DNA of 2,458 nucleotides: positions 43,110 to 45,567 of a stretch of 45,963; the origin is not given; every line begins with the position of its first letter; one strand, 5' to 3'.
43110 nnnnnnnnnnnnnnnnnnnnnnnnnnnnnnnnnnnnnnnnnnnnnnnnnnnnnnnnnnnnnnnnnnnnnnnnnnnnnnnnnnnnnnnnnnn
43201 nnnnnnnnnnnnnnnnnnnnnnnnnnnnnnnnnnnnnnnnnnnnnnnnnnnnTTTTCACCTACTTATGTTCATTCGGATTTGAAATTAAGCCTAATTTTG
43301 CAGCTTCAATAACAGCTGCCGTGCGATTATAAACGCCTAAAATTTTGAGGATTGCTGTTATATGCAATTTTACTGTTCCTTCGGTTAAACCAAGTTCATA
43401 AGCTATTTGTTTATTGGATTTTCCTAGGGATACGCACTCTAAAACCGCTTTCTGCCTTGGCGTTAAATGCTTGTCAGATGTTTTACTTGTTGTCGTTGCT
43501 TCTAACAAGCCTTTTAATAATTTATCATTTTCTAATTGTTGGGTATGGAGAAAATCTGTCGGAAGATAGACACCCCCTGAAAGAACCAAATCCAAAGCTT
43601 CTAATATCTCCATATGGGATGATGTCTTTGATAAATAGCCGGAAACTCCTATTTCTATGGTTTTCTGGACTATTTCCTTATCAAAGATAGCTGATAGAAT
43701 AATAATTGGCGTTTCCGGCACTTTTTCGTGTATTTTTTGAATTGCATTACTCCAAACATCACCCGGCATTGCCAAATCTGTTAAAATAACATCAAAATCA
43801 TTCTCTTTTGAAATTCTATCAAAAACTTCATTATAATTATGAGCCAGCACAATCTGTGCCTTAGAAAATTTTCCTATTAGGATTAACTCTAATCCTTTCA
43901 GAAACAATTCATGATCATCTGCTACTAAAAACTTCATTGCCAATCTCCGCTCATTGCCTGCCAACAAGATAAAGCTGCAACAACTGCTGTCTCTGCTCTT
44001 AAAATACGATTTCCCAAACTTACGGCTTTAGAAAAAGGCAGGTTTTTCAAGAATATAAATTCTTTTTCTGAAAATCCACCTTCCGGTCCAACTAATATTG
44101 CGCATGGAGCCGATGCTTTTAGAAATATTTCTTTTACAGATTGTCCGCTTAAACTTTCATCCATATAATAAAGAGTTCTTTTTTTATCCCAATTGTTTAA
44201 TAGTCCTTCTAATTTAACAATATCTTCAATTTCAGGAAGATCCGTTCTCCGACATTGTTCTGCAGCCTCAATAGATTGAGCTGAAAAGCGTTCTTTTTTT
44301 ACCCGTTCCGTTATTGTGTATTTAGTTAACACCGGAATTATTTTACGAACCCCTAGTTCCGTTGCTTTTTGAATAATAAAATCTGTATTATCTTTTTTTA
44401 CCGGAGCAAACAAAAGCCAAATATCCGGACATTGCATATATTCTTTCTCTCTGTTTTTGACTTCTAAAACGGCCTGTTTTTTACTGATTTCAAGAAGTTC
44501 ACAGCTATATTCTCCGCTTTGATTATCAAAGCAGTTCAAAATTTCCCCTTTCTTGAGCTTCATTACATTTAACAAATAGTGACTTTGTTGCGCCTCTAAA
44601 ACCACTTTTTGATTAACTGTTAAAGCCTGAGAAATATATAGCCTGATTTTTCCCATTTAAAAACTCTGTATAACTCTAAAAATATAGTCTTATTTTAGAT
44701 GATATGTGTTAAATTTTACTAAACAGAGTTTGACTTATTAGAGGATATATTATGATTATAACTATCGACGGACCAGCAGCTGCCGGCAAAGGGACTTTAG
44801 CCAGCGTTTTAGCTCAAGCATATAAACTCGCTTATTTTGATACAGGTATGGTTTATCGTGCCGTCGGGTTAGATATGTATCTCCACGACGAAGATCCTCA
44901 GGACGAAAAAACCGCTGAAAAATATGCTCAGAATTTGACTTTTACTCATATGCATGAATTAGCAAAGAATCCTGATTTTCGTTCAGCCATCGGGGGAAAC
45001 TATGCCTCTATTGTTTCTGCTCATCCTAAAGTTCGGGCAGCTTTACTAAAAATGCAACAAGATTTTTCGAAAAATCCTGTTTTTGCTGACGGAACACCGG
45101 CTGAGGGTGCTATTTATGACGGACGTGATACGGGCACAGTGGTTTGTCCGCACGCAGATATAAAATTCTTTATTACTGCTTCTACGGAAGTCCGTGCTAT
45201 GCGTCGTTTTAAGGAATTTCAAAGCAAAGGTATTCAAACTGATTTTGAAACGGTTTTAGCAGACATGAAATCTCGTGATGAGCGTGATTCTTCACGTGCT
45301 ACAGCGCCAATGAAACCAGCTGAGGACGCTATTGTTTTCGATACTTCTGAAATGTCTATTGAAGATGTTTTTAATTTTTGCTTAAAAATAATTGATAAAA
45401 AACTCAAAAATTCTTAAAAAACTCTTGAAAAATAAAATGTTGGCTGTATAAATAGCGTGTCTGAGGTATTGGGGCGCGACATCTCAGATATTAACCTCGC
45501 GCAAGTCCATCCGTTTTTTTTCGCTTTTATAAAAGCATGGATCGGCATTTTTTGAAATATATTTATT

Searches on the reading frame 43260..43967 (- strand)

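Call 7: search_protein_families(library=pfam, proteins=[window:43260-43967:-], max_evalue=0.01)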
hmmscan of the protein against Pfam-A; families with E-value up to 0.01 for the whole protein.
window:43260-43967:- (235 aa): 5 families
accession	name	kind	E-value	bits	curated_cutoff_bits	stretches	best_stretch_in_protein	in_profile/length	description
PF00072.30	Response_reg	-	1.5e-17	64.2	30.2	1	14-125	2-110/111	Response regulator receiver domain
PF00196.25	GerE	-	8.6e-17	61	23.5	1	167-221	2-56/57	Bacterial regulatory proteins, luxR family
PF08281.18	Sigma70_r4_2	-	4.8e-06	26.6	25.7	1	167-208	10-52/54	Sigma-70, region 4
PF04545.22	Sigma70_r4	-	0.00035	20.5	24.1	1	167-207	4-45/50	Sigma-70, region 4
PF19610.4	DUF6115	-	0.0034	18.2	27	1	148-203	77-131/134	Family of unknown function (DUF6115)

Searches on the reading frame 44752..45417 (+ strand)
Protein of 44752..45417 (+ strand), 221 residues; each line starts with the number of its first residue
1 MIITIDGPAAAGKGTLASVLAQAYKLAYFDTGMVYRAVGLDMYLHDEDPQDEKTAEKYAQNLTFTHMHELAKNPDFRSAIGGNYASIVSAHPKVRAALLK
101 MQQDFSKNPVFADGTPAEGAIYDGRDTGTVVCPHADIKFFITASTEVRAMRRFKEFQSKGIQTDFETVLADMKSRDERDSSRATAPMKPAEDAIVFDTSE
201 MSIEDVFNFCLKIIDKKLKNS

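Call 7: search_protein_families(library=pfam, proteins=[window:44752-45417:+], max_evalue=0.01)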
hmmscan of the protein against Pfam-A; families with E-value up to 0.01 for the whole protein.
window:44752-45417:+ (221 aa): 4 families
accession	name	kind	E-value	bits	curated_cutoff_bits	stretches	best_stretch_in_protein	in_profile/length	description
PF02224.24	Cytidylate_kin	-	3.2e-55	187.6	26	1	3-215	1-210/211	Cytidylate kinase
PF13189.12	Cytidylate_kin2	-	1.6e-07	32.1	28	1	2-178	1-149/176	Cytidylate kinase-like family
PF13207.12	AAA_17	-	0.00097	19.9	27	0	7-48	2-42/136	AAA domain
PF13238.12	AAA_18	-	0.0032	18.3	29.4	0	3-90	1-79/128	AAA domain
